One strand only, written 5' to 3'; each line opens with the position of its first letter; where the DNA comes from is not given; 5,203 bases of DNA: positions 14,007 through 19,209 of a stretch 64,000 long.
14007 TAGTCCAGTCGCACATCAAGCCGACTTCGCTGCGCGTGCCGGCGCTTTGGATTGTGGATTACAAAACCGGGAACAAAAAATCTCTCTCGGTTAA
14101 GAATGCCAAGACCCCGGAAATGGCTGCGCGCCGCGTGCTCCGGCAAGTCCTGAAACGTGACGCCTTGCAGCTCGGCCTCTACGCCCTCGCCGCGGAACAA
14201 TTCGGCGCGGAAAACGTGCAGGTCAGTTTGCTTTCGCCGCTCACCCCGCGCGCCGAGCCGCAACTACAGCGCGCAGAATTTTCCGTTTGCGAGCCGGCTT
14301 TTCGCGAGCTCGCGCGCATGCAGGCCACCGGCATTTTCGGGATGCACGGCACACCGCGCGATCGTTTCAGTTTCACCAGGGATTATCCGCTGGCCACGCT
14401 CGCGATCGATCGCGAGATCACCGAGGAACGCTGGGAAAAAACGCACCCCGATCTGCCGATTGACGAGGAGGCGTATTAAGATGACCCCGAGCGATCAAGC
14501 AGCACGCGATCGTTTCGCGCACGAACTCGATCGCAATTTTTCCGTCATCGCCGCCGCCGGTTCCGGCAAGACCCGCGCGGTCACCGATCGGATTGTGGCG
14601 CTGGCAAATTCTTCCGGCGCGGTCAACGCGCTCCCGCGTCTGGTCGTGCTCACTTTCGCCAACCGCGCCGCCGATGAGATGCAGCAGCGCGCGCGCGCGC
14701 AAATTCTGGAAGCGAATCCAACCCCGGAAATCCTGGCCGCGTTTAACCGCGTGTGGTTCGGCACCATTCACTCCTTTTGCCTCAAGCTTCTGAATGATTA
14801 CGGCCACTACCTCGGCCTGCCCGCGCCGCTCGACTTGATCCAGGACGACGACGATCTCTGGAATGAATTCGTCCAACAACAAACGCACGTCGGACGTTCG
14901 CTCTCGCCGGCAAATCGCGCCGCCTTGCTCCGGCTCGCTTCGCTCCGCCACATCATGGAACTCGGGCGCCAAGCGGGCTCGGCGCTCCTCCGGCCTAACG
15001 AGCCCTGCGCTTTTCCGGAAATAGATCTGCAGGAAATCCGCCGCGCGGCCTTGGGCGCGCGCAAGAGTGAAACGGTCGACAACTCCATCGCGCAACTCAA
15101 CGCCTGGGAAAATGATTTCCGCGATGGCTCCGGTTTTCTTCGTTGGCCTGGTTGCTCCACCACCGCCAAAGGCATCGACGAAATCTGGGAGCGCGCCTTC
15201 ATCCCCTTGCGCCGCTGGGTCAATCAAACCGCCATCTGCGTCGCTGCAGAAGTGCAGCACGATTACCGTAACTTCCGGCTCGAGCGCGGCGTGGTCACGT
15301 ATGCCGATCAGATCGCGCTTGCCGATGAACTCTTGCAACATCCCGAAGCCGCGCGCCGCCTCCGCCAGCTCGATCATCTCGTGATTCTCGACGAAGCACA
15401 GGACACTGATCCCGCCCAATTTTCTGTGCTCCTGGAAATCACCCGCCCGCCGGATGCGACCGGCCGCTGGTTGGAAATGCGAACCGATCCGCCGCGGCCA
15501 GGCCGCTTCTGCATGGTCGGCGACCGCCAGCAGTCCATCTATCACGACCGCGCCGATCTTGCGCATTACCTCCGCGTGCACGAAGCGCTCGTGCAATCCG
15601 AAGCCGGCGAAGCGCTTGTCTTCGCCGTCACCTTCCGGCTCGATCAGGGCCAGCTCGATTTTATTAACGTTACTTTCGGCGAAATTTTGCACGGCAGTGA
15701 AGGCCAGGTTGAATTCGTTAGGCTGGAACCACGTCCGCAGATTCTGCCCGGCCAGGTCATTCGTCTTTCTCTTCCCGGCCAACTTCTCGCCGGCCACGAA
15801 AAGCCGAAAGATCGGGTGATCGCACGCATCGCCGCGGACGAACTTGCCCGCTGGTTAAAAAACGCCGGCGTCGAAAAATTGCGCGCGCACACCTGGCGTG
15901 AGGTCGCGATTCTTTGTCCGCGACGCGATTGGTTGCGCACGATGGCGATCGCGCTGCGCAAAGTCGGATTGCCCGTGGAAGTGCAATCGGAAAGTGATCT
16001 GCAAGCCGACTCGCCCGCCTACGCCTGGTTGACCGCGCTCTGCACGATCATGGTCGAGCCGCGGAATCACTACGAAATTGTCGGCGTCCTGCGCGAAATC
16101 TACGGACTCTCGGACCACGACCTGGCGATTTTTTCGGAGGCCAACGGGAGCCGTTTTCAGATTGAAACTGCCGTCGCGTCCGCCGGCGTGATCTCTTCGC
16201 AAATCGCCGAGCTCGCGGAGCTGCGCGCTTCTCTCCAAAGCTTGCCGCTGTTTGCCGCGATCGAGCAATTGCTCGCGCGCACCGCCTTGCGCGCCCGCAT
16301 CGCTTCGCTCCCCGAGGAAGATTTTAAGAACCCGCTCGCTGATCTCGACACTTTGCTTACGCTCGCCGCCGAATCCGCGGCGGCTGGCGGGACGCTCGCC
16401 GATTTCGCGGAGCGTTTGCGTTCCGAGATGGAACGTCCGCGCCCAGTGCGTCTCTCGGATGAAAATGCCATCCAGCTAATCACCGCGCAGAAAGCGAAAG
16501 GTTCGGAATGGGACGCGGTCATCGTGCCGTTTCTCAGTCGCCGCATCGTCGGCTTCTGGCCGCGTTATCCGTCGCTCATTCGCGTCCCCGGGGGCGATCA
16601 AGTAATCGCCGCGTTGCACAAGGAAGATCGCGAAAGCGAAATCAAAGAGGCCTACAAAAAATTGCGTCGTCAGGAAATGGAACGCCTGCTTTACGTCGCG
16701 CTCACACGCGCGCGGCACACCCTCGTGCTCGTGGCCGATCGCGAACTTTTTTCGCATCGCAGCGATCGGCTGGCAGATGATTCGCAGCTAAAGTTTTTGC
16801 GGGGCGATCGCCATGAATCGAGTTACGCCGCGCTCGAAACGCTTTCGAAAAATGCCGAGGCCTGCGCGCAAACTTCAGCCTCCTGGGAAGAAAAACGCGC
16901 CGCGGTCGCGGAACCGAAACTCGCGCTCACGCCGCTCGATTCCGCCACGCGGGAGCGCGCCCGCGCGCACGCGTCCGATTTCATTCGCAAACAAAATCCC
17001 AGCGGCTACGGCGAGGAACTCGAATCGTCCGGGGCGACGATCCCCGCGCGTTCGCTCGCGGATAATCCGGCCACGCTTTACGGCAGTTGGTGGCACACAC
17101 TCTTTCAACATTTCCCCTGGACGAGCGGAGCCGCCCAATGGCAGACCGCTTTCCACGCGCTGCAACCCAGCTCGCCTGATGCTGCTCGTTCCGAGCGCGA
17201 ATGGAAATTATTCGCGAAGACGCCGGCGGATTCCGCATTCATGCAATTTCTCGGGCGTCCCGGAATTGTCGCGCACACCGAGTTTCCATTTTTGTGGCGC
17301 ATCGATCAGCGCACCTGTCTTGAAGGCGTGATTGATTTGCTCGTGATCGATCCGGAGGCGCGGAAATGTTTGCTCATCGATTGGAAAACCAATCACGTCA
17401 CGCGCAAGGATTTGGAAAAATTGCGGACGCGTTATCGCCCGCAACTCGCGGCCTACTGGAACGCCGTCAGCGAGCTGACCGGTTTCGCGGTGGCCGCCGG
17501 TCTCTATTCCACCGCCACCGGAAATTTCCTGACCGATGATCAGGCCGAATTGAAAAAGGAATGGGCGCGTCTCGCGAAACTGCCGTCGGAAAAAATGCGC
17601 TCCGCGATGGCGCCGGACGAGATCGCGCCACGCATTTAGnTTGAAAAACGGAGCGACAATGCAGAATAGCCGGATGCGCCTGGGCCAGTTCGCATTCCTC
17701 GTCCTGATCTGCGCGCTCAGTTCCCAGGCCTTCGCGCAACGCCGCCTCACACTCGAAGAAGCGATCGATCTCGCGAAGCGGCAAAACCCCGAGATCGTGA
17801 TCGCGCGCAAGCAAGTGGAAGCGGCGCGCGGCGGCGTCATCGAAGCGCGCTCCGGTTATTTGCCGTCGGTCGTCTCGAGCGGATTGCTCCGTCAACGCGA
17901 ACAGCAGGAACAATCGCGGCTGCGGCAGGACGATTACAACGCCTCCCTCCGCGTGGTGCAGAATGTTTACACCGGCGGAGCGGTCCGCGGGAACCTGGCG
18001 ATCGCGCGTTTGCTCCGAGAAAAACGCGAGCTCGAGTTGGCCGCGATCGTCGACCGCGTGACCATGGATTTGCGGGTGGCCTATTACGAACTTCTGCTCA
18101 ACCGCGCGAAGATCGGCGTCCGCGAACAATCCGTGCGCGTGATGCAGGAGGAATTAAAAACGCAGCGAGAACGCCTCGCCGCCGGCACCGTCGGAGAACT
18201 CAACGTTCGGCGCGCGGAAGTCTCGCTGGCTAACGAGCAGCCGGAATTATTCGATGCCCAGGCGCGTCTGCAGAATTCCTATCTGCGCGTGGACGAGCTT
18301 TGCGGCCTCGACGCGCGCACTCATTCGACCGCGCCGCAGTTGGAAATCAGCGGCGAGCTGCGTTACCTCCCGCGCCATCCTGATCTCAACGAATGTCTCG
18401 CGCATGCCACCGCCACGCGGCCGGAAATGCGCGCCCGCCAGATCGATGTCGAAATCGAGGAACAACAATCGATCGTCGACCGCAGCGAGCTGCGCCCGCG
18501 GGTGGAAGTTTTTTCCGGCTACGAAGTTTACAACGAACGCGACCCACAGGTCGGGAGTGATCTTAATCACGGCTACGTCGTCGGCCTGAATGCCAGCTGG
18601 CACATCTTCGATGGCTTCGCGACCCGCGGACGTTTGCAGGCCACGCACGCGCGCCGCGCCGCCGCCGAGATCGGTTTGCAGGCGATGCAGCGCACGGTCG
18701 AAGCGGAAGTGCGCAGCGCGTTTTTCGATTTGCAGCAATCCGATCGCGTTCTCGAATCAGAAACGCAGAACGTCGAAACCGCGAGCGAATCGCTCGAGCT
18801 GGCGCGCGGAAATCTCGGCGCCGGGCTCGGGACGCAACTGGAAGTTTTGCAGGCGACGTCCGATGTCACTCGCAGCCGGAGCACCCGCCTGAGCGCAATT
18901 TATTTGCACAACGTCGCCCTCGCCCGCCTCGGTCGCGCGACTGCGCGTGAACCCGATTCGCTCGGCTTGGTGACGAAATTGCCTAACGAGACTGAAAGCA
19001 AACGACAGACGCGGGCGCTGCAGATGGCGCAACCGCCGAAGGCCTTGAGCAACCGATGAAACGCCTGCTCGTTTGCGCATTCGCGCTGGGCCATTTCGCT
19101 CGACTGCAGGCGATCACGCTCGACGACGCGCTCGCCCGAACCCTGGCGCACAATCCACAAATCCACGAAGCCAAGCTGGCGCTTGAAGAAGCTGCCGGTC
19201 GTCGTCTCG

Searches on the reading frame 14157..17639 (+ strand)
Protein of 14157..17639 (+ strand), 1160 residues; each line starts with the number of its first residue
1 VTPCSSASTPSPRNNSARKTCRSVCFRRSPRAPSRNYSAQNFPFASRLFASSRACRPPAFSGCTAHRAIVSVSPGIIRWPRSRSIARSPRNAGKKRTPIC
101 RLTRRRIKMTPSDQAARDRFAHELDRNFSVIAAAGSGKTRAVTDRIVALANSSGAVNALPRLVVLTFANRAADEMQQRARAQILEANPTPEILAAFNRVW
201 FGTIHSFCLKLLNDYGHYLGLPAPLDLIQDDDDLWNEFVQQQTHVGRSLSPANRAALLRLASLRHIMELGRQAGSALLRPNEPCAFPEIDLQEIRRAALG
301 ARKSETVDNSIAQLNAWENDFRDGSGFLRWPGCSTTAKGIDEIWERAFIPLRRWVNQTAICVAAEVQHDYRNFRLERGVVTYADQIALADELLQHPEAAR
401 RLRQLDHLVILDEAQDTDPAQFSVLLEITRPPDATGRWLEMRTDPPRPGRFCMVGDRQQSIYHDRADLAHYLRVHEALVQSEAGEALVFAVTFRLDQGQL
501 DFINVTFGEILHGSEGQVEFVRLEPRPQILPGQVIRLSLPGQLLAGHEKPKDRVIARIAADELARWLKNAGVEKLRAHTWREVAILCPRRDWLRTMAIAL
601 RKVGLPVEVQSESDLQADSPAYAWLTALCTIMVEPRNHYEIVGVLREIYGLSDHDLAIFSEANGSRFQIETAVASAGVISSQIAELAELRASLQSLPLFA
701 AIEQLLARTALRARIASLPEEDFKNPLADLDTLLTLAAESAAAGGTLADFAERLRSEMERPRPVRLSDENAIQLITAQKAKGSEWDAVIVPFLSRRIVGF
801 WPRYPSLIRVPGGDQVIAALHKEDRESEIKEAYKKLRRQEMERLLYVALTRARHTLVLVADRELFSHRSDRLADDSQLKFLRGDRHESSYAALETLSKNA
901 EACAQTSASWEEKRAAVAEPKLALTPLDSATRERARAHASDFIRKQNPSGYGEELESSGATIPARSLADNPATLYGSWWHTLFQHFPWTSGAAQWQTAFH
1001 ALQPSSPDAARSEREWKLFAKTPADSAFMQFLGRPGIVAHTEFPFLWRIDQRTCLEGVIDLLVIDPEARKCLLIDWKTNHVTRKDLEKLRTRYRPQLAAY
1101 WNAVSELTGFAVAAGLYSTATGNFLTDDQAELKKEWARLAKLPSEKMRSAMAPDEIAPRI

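Call 28: search_protein_families(library=pfam, proteins=[window:14157-17639:+], max_evalue=0.001)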
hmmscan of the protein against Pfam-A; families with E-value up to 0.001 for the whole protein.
window:14157-17639:+ (1160 aa): 5 families
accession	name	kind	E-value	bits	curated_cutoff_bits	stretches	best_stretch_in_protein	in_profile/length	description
PF00580.27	UvrD-helicase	-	4.8e-34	118.7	23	1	119-467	8-259/271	UvrD/REP helicase N-terminal domain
PF13245.12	AAA_19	-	2.3e-11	44.4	25.1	1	126-463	12-132/134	AAA domain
PF13538.12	UvrD_C_2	-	1.5e-09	38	27.4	1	839-859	32-52/52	UvrD-like helicase C-terminal domain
PF13361.12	UvrD_C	-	2.7e-08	34.1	25.6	1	761-859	276-346/350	UvrD-like helicase C-terminal domain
PF12705.13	PDDEXK_1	-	3.6e-07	30.8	22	1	974-1112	36-176/247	PD-(D/E)XK nuclease superfamily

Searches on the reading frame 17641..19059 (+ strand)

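Call 28: search_protein_families(library=pfam, proteins=[window:17641-19059:+], max_evalue=0.001)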
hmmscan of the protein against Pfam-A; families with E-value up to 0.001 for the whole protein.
window:17641-19059:+ (472 aa): 1 family
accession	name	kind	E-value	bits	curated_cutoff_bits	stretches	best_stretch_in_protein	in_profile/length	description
PF02321.23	OEP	-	1.3e-49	169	22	2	249-434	1-186/187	Outer membrane efflux protein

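Call 100: search_protein_families(library=ncbifam, proteins=[window:17641-19059:+], max_evalue=0.00001)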
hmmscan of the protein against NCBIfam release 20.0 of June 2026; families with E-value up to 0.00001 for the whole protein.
window:17641-19059:+ (472 aa): 4 families
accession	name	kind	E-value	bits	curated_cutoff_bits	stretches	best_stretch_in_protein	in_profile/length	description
TIGR01844.1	type_I_sec_TolC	subfamily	1.1e-36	126.7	225.15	2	248-469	4-229/414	TolC family outer membrane protein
NF007002.0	PRK09465.1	equivalog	1.1e-17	63.7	495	1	25-455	13-446/460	outer membrane channel protein TolC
NF052390.1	efflux_OMP_AbuO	equivalog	2.1e-16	59.7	700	1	147-430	147-426/447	multidrug efflux outer membrane protein AbuO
TIGR01845.1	outer_NodT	subfamily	2.7e-15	56.1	210.05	1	38-416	59-439/460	efflux transporter outer membrane subunit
